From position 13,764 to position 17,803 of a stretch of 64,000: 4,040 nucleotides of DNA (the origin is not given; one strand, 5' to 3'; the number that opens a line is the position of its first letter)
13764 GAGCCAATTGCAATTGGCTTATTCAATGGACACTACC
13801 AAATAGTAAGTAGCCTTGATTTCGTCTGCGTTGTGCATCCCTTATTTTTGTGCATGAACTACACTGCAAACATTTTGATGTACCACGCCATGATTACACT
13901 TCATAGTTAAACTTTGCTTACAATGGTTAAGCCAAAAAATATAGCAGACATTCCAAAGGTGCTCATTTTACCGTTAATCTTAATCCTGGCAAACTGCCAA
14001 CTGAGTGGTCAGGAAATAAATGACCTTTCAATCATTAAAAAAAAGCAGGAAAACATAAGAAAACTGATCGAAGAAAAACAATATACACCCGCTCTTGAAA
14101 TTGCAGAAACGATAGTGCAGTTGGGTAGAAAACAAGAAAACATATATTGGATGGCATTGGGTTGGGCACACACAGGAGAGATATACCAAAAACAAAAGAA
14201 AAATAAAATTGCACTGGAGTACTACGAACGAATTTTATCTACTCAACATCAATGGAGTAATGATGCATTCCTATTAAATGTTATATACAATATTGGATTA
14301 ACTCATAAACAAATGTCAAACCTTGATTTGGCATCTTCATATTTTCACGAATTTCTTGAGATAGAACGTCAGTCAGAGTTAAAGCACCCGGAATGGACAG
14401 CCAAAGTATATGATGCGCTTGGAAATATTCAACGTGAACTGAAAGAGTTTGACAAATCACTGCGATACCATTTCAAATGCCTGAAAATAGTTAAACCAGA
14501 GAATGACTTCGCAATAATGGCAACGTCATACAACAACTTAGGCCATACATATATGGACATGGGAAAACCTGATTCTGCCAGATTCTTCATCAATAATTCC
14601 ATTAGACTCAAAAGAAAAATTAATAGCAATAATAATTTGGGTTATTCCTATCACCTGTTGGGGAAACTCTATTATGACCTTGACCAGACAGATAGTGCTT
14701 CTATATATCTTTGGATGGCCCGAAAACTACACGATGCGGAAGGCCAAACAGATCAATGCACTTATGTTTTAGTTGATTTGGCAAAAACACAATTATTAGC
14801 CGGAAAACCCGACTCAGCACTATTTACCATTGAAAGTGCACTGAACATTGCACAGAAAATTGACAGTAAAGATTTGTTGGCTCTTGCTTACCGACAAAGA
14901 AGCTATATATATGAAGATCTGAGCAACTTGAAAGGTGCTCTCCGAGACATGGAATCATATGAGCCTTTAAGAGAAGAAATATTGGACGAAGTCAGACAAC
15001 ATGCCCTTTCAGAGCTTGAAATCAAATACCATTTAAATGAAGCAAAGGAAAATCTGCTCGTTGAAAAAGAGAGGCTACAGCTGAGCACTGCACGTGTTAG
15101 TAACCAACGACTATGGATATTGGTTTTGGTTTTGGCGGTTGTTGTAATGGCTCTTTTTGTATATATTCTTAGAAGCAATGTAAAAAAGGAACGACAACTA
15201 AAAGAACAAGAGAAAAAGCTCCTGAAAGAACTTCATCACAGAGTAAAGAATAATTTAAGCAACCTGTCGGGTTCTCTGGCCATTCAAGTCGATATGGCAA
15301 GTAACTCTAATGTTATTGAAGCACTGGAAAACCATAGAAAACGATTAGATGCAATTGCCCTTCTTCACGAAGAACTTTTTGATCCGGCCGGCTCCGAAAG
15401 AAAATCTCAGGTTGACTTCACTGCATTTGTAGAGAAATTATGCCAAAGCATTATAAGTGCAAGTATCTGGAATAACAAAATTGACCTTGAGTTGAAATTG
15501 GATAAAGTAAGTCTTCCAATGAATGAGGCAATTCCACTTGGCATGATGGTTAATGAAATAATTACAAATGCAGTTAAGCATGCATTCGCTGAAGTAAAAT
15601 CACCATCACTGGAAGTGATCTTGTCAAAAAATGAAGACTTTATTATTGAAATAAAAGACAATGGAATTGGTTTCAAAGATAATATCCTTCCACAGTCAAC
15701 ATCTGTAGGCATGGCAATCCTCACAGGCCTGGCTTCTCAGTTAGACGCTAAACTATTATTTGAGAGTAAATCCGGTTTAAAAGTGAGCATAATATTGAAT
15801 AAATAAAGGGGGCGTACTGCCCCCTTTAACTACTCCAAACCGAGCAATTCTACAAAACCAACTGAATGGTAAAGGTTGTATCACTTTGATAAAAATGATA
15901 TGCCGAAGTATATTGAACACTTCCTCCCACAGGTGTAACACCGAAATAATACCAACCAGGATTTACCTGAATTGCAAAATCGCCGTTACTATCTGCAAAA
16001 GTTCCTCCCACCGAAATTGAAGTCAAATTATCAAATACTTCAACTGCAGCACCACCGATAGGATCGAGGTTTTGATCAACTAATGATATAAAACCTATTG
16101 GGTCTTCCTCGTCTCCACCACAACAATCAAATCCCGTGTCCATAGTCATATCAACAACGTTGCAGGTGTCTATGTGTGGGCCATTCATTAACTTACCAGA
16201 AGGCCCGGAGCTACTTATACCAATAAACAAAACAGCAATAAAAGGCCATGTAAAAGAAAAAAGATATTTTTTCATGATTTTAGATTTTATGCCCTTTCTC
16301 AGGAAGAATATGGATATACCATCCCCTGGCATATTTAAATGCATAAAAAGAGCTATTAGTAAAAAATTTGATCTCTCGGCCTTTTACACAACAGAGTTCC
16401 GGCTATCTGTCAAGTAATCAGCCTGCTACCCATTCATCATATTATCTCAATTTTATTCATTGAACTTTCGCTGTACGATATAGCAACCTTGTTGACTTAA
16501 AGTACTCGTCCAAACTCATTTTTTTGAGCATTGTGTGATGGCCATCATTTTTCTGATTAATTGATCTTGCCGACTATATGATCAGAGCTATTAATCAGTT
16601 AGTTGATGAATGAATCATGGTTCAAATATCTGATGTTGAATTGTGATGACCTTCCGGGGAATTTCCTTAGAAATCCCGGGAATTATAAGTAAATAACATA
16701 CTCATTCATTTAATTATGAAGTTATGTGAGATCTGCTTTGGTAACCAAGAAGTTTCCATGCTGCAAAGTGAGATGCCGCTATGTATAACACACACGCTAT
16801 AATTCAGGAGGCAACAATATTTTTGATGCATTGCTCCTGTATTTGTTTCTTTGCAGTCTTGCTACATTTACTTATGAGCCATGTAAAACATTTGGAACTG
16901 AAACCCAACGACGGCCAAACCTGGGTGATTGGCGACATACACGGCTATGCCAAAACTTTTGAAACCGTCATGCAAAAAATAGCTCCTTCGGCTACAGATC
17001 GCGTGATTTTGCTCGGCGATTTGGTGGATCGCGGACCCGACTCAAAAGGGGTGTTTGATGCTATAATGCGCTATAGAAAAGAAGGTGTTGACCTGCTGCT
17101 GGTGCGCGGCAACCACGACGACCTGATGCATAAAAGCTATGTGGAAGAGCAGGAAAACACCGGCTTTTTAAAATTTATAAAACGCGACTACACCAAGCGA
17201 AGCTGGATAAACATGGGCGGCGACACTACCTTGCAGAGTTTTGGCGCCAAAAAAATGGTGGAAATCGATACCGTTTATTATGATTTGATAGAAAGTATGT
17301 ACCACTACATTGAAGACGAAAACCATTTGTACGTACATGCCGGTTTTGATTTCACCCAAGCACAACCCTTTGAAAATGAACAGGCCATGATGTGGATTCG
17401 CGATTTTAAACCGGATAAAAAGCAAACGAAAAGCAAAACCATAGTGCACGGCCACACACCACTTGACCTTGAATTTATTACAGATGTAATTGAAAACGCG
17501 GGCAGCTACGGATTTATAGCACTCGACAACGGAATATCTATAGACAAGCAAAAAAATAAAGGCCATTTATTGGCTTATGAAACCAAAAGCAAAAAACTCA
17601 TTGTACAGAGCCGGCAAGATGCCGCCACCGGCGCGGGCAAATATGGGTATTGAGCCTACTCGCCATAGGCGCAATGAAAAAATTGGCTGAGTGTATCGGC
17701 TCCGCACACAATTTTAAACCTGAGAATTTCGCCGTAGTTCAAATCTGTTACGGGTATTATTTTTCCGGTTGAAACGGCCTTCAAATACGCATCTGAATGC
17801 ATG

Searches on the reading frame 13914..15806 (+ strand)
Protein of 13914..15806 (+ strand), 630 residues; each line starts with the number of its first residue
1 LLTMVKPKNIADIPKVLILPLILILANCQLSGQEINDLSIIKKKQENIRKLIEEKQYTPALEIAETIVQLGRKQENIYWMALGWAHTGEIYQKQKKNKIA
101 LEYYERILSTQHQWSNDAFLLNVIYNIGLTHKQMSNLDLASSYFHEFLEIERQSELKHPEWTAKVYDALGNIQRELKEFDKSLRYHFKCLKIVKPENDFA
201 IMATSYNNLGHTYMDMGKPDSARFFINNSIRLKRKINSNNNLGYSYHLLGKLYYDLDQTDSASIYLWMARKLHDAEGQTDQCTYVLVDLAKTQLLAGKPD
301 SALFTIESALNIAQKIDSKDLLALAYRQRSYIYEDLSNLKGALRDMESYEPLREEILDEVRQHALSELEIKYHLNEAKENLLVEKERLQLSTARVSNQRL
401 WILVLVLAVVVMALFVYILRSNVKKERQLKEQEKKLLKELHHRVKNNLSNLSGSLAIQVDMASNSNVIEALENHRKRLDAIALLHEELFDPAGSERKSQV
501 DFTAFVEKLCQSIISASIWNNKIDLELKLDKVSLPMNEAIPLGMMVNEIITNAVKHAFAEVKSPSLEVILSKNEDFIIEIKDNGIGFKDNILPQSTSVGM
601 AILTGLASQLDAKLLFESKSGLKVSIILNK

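Call 8: search_protein_families(library=pfam, proteins=[window:13914-15806:+], max_evalue=0.01)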
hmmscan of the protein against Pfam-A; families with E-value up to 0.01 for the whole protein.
window:13914-15806:+ (630 aa): 18 families
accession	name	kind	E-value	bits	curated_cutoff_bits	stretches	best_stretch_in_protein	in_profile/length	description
PF13424.12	TPR_12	-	4.2e-22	78.6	30.1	3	202-266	2-68/77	Tetratricopeptide repeat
PF07568.18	HisKA_2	-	1.4e-17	64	22.3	1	439-515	1-74/76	Histidine kinase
PF00515.34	TPR_1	-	5e-16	58.2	27.8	1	203-233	1-31/34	Tetratricopeptide repeat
PF07719.23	TPR_2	-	1.5e-15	56.4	27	0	204-233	2-31/34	Tetratricopeptide repeat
PF13181.12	TPR_8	-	2e-14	52.9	25.7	1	203-235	1-33/34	Tetratricopeptide repeat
PF13374.12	TPR_10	-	6.1e-10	39.2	27.5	1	203-223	2-22/42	Tetratricopeptide repeat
PF02518.31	HATPase_c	-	3.4e-08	34.3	26.4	1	540-628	4-107/111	Histidine kinase-, DNA gyrase B-, and HSP90-like ATPase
PF13176.12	TPR_7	-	3.5e-08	33.3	27.9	0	166-198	2-34/36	Tetratricopeptide repeat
PF13428.12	TPR_14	-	2e-05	25.2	23.5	0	84-111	4-31/44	Tetratricopeptide repeat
PF13581.12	HATPase_c_2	-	4.5e-05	23.9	27.4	1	531-596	21-88/127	Histidine kinase-like ATPase domain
PF17874.7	TPR_MalT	-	5.1e-05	23.2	45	0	204-400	81-282/336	MalT-like TPR region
PF14559.12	TPR_19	-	0.0001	23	25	0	282-323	24-66/68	Tetratricopeptide repeat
PF12862.13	ANAPC5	-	0.00027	21.4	23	0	281-325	36-80/91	Anaphase-promoting complex subunit 5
PF07536.20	HWE_HK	-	0.00037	21.6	22.8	1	439-492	1-52/83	HWE histidine kinase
PF12895.13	ANAPC3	-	0.0011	19.6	27.2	0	268-323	11-63/82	Anaphase-promoting complex, cyclosome, subunit 3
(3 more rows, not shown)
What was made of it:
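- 13923..15806 (+): Sensor kinase, divergently transcribed: signal/TM segment, TPR repeats, TM segment, HisKA_2, HATPase_c. Pfam (call 8).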

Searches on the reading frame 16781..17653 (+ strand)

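Call 8: search_protein_families(library=pfam, proteins=[window:16781-17653:+], max_evalue=0.01)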
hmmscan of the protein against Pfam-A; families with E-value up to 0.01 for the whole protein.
window:16781-17653:+ (290 aa): 3 families
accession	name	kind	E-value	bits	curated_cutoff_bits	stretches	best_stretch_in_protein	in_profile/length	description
PF00149.33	Metallophos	-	5e-19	69.9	21.5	1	47-231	3-160/191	Calcineurin-like phosphoesterase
PF12850.12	Metallophos_2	-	1.9e-06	28.4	27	1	49-126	5-60/154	Calcineurin-like phosphoesterase superfamily domain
PF06874.16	FBPase_2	-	7.7e-05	21.6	27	1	62-113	174-221/639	Firmicute fructose-1,6-bisphosphatase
